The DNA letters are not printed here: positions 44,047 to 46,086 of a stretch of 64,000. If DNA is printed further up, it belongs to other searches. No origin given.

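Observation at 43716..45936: AT-rich islet encoding an XRE regulator divergent from a GmrSD-type (DUF262/DUF1524) type IV restriction enzyme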

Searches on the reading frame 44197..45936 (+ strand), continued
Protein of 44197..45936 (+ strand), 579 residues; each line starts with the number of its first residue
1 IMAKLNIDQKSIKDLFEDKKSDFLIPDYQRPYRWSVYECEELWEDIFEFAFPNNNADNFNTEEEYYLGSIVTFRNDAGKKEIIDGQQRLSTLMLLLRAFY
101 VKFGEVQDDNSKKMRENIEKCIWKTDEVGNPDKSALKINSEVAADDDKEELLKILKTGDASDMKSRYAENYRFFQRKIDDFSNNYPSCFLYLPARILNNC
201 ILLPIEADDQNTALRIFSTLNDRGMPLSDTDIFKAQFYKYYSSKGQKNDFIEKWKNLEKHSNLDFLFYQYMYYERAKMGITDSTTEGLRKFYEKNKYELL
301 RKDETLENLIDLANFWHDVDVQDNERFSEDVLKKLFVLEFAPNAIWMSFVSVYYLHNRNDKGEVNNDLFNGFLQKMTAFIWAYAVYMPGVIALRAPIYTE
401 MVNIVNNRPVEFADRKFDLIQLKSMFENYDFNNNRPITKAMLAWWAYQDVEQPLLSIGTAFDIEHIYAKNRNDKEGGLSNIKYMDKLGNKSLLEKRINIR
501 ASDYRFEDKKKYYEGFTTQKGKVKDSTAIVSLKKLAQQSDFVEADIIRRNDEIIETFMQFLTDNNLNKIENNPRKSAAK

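Call 57: search_solved_structures(query=A2, max_evalue=1, show_alignments=2)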
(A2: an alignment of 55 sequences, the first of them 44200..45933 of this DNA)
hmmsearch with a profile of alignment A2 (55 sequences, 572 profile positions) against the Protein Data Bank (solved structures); distinct sequences matched with E-value up to 1: 7.
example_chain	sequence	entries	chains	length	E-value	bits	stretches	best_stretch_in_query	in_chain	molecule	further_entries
20yv_A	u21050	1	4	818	1.5e-36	129.3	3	6-130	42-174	DUF262 domain-containing protein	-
20yw_A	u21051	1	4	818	5.6e-35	124.2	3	6-130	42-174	DUF262 domain-containing protein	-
9jfl_B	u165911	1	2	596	6.2e-35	124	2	9-264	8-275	DUF262 domain-containing protein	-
6jiv_D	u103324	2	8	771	5.7e-32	114.2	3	6-127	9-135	SspE protein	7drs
7drr_D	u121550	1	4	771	2.4e-30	108.9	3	6-127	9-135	SspE protein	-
7p9k_A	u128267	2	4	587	1.4e-09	40.3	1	10-97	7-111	DUF262 domain-containing protein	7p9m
7dri_A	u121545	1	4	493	7.4e-06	28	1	468-538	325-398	DUF1524 domain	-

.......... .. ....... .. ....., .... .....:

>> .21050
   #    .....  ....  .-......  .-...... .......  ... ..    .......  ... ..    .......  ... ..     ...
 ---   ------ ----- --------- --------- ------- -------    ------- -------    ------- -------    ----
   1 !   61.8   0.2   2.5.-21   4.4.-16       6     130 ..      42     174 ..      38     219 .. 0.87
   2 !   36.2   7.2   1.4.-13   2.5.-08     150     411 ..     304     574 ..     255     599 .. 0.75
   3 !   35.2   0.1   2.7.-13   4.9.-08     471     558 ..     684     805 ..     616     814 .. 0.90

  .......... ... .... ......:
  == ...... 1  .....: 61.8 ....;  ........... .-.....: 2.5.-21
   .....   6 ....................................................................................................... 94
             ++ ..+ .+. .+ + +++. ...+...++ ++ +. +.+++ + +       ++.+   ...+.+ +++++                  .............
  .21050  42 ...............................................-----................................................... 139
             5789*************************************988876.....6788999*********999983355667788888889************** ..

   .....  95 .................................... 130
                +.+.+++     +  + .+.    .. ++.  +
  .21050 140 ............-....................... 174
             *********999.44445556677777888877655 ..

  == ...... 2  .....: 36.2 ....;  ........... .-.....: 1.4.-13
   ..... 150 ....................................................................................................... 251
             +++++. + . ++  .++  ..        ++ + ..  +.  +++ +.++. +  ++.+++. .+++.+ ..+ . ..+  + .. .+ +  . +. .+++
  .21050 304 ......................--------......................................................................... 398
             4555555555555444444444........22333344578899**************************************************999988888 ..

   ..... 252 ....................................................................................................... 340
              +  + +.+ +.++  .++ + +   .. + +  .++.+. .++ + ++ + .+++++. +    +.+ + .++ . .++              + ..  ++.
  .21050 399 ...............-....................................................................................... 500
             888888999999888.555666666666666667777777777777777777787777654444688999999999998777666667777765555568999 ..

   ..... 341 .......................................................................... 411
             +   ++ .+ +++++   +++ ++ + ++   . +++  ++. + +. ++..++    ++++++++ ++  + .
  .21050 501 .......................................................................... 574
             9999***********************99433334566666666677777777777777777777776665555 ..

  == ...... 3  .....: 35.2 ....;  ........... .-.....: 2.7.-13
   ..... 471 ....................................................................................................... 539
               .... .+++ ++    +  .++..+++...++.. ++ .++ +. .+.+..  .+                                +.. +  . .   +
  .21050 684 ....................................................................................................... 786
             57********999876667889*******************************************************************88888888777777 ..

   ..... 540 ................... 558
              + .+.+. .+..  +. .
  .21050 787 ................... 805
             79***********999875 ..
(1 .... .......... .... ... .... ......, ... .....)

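Call 65: search_dna_similar(query=window:44200-45933:+, collection=plasmids, mode=protein, max_rows=12)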
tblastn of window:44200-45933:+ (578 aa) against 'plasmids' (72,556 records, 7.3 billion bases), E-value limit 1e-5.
Records with a match: 657; places in all: 660; records where one place covers at least 80% of the query: 112.
Best place of each record, by identity: <60% 657.
By first word of the organism name: Klebsiella 450; Enterobacter 24; Enterococcus 18; Escherichia 15; Rhizobium 15; Synechocystis 9; Lactiplantibacillus 8; Acinetobacter 8; Limosilactobacillus 5; Rhodococcus 5; and 67 more.
By predicted mobility (MOB-suite, as given by PLSDB): conjugative 451; non-mobilizable 133; mobilizable 73.
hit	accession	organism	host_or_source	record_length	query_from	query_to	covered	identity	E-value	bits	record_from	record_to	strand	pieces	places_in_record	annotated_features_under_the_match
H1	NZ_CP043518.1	Lactococcus lactis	Cell culture,Laboratory isolate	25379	4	574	99%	35.2%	9e-81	284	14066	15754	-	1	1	DUF262 domain-containing protein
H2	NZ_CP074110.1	Enterococcus faecium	stream surface water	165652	4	550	95%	35.4%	2e-75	269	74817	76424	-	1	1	DUF262 domain-containing protein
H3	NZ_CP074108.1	Enterococcus faecium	river surface water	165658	4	550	95%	35.4%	2e-75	269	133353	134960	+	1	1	DUF262 domain-containing protein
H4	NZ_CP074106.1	Enterococcus faecium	stream surface water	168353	4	550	95%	35.4%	2e-75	269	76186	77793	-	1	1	DUF262 domain-containing protein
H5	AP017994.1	Planktothrix agardhii NIES-204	-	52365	1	563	97%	33.3%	5e-81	285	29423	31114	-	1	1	hypothetical protein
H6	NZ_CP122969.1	Lactiplantibacillus plantarum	mixed culture,Fermented bamboo shoots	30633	2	512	88%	33.8%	3e-68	248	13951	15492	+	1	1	DUF262 domain-containing protein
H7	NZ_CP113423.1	Lactiplantibacillus plantarum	pure culture,Chinese sauerkraut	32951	2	512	88%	33.8%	3e-68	248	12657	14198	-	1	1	DUF262 domain-containing protein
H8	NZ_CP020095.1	Lactiplantibacillus plantarum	-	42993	2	512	88%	33.8%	3e-68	247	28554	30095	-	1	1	DUF262 domain-containing protein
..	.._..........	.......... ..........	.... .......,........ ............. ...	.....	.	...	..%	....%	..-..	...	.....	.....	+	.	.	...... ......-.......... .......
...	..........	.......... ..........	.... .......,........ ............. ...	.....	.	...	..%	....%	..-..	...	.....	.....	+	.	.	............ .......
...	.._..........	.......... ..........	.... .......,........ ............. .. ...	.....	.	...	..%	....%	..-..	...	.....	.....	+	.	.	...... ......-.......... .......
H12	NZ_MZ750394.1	Enterobacter hormaechei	Homo sapiens,clinical sample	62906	1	522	90%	25.2%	3e-20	103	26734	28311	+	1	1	DUF262 domain-containing protein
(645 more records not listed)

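Call 66: predict_structure(alignment_id=A3)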
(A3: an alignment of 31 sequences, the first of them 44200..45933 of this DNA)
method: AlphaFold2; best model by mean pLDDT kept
length: 578 residues; sequences in the alignment: 31
mean_pLDDT: 78.3   pTM: 0.70
mean pLDDT of the five models: 78.3, 77.6, 74.7, 70.9, 70.8
residues with pLDDT >= 90: 179; 70-90: 256; 50-70: 74; < 50: 69
segments of 3 or more residues with pLDDT < 50: 1-8, 20-27, 60-72, 199-225, 570-578
pLDDT, mean of each block of 10 residues (from residue 1): 39 52 50 74 70 57 44 54 57 85 80 81 76 72 70 87 87 90 78 63 37 39 51 78 84 83 89 91 70 81 94 93 92 91 90 95 94 95 80 87 94 91 92 86 93 87 87 90 88 81 86 89 90 87 93 97 83 40
secondary structure, 60 per line:
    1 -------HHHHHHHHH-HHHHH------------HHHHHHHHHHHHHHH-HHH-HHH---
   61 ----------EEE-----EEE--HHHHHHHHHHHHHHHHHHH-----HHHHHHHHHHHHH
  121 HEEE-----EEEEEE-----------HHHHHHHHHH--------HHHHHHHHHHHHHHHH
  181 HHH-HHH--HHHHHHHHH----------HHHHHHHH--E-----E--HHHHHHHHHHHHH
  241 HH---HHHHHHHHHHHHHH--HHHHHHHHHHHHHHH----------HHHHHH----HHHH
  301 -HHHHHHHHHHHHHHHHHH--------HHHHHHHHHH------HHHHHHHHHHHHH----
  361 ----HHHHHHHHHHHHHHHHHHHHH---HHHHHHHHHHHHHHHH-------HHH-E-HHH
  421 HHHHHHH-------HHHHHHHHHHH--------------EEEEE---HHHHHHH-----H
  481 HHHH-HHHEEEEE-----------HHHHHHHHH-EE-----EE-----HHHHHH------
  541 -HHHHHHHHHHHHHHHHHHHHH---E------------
elements in order: H8-16 H18-22 H35-49 E71-73 E79-81 H84-102 H108-121 E122-124 E130-135 H147-156 H165-183 H190-198 H209-216 H228-242 H246-259 H262-276 H287-292 H297-300 H302-319 H328-337 H344-356 H365-385 H389-404 H418-427 H435-445 E460-464 H468-474 H480-484 E489-493 H505-513 H529-534 H542-562

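Call 68: fold_search(model_id=the predicted structure, library=pdb)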
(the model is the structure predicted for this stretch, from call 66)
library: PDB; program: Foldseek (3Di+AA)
matches with E <= 10: 64; with E <= 0.001: 2
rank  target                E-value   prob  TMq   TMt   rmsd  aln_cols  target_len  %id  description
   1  9jfl_A                4.8e-10  1.00  0.48  0.47  10.3       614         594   16  Molecular basis of the phosphorothioation-sensing antiphage defence system DndBCDE-DndI (released 2024-12-11)
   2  9jfl_B                7.1e-08  1.00  0.49  0.49  10.3       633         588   15  Molecular basis of the phosphorothioation-sensing antiphage defence system DndBCDE-DndI (released 2024-12-11)
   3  1hk3                  9.8e-01  0.08  0.11  0.11  19.4       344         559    9  Human serum albumin mutant r218p complexed with thyroxine (3,3',5,5'-tetraiodo-l-thyronine) (released 2003-05-16)
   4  3n0g_A                1.0e+00  0.06  0.13  0.14  26.2       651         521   10  Crystal Structure of Isoprene Synthase from Grey Poplar Leaves (Populus x canescens) in complex with three Mg2+ ions a (released 2010-07-21)
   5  5uv0                  1.5e+00  0.04  0.12  0.13  26.4       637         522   10  Crystal Structure of (+)-Limonene Synthase from Citrus sinensis (released 2017-03-22)
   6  1n1z_B                2.1e+00  0.02  0.08  0.09  25.7       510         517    9  (+)-Bornyl Diphosphate Synthase: Complex with Mg and pyrophosphate (released 2002-11-27)
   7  8r5h_A                2.2e+00  0.03  0.10  0.09  21.3       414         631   10  Ubiquitin ligation to neosubstrate by a cullin-RING E3 ligase & Cdc34: NEDD8-CUL2-RBX1-ELOB/C-VHL-MZ1 with trapped UBE (released 2024-02-21)
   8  5uv1                  2.3e+00  0.02  0.10  0.11  25.2       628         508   11  Crystal Structure of (+)-Limonene Synthase Complexed with 2-Fluorogeranyl Diphosphate (released 2017-03-22)
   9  6igx_B                2.6e+00  0.05  0.17  0.15  22.4       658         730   10  Crystal structure of human CAP-G in complex with CAP-H (released 2019-03-13)
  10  9d29_A                2.6e+00  0.03  0.11  0.12  24.1       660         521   11  Crystal structure of (+)-sabinene synthase from Thuja plicata: condition 2 (released 2024-11-27)
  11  5uv2                  2.6e+00  0.02  0.09  0.10  23.7       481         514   13  Crystal Structure of (+)-Limonene Synthase Complexed with 2-Fluoroneryl Diphosphate (released 2017-03-22)
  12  9dd2                  2.7e+00  0.08  0.10  0.18  17.0       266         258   10  Crystal Structure of Designed allosteric facilitated dissociation switch AS5 (released 2025-08-20)
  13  9d29_B                2.9e+00  0.03  0.11  0.12  25.6       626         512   10  Crystal structure of (+)-sabinene synthase from Thuja plicata: condition 2 (released 2024-11-27)
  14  2ong_A                2.9e+00  0.02  0.10  0.10  26.8       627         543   11  Crystal Structure of of limonene synthase with 2-fluorogeranyl diphosphate (FGPP) ezymatically converted to 2-fluoroli (released 2007-03-06)
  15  1hk1                  3.0e+00  0.04  0.12  0.12  20.1       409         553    9  HUMAN SERUM ALBUMIN COMPLEXED WITH THYROXINE (3,3',5,5'-TETRAIODO-L-THYRONINE) (released 2003-05-16)
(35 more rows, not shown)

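Call 80: list_cluster_members(proteins=[P0024, P0027, P0029, P0031, P0032, P0035, P0061, P0066, P0082, P0087])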
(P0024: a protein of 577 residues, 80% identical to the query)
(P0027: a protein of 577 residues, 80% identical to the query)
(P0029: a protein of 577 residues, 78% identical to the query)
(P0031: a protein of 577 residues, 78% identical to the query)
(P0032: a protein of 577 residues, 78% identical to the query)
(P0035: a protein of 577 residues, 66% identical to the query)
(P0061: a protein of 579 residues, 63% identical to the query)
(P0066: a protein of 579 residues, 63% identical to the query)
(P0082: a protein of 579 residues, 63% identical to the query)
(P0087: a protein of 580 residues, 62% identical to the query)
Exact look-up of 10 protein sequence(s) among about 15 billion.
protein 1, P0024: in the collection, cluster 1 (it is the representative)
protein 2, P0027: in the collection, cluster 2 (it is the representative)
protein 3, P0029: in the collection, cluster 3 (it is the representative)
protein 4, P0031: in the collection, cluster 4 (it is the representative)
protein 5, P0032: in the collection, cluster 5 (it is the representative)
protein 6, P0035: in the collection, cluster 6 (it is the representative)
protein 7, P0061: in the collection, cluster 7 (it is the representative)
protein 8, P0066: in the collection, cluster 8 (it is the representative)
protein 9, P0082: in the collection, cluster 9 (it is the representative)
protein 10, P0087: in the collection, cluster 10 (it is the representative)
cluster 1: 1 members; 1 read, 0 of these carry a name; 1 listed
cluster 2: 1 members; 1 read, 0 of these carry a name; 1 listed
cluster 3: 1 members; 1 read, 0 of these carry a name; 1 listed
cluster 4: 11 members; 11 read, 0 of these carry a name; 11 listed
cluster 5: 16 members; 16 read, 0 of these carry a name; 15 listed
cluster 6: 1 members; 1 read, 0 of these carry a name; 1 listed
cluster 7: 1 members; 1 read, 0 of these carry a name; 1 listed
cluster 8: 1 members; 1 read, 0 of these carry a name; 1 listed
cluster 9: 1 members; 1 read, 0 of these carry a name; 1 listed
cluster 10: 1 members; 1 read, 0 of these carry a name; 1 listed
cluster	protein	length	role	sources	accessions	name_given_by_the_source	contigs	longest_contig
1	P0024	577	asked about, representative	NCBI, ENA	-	-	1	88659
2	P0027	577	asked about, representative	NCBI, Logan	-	-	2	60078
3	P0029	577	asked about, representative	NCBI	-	-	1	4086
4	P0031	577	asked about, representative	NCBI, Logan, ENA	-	-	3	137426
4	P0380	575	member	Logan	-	-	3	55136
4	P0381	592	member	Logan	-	-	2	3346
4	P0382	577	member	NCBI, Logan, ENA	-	-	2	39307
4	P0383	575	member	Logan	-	-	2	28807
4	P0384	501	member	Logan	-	-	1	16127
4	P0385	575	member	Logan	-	-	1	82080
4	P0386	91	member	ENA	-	-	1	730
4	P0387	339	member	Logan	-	-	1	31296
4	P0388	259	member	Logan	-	-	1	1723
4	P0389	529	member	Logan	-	-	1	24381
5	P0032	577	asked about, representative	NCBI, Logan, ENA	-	-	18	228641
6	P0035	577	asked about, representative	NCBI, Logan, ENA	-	-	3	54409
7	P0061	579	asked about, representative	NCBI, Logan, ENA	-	-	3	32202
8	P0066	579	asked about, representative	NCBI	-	-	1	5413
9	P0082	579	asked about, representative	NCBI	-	-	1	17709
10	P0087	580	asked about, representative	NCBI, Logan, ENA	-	-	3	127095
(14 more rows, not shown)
